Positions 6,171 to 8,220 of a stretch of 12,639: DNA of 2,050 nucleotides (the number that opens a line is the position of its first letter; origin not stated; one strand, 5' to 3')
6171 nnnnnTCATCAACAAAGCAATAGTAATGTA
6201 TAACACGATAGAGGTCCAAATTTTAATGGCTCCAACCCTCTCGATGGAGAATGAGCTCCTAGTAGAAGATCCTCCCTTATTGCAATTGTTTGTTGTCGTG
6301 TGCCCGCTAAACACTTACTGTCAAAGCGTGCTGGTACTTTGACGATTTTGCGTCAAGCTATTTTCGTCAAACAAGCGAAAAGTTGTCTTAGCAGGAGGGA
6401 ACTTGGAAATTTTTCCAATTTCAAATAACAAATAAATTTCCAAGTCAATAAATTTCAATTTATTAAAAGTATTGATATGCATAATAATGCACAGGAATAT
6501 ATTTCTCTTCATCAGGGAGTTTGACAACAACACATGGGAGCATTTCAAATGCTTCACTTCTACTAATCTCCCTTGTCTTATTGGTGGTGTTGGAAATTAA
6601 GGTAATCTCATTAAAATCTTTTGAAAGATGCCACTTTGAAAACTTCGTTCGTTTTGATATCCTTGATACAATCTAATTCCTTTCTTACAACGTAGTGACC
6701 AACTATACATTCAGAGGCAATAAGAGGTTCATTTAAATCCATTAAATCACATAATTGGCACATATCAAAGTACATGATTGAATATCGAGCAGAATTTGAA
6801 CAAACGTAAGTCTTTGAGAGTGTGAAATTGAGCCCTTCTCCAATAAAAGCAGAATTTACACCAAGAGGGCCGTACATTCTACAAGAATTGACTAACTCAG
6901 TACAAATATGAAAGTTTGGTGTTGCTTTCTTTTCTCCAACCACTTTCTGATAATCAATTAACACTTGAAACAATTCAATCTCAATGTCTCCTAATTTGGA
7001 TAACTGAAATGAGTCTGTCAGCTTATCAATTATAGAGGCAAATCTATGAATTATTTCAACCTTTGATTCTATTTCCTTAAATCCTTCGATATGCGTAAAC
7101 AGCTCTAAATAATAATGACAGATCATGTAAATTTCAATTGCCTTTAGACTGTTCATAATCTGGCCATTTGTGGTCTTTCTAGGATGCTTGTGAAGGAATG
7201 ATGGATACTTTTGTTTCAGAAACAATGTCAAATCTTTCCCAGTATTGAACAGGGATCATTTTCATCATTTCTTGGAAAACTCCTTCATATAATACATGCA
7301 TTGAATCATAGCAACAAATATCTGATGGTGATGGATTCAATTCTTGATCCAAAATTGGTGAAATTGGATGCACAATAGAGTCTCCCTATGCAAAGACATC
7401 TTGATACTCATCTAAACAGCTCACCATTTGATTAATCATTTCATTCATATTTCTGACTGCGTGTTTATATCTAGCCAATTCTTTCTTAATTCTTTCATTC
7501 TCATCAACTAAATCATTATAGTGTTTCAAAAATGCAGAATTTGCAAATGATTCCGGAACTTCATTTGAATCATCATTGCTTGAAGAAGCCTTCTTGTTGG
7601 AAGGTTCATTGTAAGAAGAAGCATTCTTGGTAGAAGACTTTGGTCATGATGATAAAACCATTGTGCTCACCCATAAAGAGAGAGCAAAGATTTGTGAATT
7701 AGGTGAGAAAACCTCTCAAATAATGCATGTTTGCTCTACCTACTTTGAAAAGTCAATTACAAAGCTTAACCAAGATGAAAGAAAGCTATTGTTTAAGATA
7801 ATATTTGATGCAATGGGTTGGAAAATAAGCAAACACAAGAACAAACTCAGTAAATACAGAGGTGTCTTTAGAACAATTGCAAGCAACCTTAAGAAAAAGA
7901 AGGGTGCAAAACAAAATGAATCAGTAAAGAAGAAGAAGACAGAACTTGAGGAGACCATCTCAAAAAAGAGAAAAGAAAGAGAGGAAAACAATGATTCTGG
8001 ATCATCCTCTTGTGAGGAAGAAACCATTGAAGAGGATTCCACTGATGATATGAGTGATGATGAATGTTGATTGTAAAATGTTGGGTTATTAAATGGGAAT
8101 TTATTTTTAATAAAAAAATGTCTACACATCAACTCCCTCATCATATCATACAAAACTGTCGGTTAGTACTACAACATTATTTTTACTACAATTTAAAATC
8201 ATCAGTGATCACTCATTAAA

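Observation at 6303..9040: Candidate ~2.7-kb decayed DNA transposon bracketed by a 9-bp inverted repeat with GTG flanks and mirrored TTGACG subterminal clusters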

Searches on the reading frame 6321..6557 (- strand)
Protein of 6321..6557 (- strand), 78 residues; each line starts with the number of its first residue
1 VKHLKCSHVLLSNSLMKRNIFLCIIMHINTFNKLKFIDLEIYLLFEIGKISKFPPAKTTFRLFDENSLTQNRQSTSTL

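Call 11: search_protein_families(library=pfam, max_evalue=1, proteins=[window:6321-6557:-])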
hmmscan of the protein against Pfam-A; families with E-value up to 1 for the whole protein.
window:6321-6557:- (78 aa): 0 families

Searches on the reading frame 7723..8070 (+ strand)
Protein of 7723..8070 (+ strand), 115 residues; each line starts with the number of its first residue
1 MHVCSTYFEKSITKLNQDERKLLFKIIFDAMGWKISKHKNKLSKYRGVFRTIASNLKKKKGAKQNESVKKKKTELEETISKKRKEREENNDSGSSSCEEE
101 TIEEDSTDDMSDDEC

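Call 37: find_encoding_contigs(protein=window:7723-8070:+, flank=10000, max_places=10)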
Protein window:7723-8070:+ (115 aa): no gene with exactly this product is on record in the collection.
